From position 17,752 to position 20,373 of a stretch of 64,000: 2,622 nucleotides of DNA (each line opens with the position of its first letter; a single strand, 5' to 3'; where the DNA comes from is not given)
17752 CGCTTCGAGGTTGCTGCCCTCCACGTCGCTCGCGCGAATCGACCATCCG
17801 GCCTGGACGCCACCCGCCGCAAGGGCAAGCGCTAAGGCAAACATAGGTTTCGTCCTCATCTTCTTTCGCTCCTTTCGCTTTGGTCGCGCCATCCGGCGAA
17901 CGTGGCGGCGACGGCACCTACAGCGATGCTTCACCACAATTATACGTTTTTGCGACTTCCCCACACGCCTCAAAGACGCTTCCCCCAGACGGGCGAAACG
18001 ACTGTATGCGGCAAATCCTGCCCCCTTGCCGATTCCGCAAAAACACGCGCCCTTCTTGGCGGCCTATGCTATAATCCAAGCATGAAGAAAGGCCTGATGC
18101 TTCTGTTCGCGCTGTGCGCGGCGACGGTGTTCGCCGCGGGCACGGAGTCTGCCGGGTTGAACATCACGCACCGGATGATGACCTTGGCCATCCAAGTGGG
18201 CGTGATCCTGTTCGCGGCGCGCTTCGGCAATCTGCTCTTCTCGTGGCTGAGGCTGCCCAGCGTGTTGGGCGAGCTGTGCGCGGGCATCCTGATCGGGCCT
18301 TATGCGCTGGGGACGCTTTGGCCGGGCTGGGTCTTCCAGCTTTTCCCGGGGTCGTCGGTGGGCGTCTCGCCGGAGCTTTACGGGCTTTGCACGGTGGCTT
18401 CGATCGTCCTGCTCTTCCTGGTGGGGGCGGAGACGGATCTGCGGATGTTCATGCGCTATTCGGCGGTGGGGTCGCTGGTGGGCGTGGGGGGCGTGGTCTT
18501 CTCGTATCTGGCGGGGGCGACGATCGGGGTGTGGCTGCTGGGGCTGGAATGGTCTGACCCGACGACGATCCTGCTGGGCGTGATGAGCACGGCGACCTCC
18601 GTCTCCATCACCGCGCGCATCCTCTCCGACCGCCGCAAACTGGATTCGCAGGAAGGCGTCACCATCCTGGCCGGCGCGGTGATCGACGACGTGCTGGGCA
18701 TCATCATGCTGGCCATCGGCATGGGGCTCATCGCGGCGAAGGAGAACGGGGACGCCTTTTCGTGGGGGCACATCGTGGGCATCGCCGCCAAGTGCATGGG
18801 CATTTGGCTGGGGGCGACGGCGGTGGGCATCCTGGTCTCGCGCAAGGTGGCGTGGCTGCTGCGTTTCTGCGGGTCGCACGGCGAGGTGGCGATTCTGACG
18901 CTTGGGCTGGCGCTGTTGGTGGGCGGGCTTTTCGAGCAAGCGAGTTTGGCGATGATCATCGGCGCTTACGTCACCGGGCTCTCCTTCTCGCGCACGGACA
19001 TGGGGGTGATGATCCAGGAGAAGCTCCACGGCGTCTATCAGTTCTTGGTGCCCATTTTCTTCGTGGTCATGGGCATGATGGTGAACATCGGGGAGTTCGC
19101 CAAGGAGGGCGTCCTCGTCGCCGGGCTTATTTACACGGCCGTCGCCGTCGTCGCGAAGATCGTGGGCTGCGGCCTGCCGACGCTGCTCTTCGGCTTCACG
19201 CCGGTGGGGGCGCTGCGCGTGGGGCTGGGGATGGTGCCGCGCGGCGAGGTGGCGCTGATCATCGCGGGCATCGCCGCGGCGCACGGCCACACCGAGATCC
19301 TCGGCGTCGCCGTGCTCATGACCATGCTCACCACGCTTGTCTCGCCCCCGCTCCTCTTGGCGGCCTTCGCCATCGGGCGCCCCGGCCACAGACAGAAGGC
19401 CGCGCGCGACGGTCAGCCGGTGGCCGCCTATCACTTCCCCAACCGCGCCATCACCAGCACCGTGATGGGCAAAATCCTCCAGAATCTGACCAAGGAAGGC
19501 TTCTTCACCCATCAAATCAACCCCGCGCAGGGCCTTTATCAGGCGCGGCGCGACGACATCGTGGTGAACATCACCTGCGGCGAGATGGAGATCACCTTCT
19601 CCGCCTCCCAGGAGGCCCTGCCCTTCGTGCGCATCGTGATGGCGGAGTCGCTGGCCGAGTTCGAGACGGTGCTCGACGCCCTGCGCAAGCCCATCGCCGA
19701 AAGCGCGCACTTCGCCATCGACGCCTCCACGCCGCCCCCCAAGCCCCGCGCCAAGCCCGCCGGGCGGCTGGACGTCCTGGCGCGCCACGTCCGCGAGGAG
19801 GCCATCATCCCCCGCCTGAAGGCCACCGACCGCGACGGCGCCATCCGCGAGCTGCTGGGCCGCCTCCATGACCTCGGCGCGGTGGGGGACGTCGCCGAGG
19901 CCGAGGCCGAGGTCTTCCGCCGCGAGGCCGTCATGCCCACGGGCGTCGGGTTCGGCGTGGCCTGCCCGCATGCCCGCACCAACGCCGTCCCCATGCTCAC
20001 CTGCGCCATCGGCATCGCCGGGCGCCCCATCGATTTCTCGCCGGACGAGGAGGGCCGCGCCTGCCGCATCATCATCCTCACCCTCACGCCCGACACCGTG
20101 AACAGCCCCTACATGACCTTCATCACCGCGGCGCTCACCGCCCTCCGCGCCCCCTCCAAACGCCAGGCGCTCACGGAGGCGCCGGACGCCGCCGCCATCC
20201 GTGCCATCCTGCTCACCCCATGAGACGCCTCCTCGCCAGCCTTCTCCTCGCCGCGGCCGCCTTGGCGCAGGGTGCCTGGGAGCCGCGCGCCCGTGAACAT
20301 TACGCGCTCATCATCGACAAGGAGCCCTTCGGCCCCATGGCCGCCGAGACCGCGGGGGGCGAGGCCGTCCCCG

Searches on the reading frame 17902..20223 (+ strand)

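Call 80: search_protein_families(library=pfam, proteins=[window:17902-20223:+], max_evalue=0.00001)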
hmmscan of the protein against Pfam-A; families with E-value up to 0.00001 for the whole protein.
window:17902-20223:+ (773 aa): 2 families
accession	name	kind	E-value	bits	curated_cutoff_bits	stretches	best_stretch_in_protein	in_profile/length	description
PF00999.27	Na_H_Exchanger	-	4.6e-45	154.5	26.2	1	106-484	4-373/375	Sodium/hydrogen exchanger, transmembrane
PF00359.27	PTS_EIIA_2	-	1.2e-18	68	27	1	630-770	3-141/144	Phosphoenolpyruvate-dependent sugar phosphotransferase system, EIIA 2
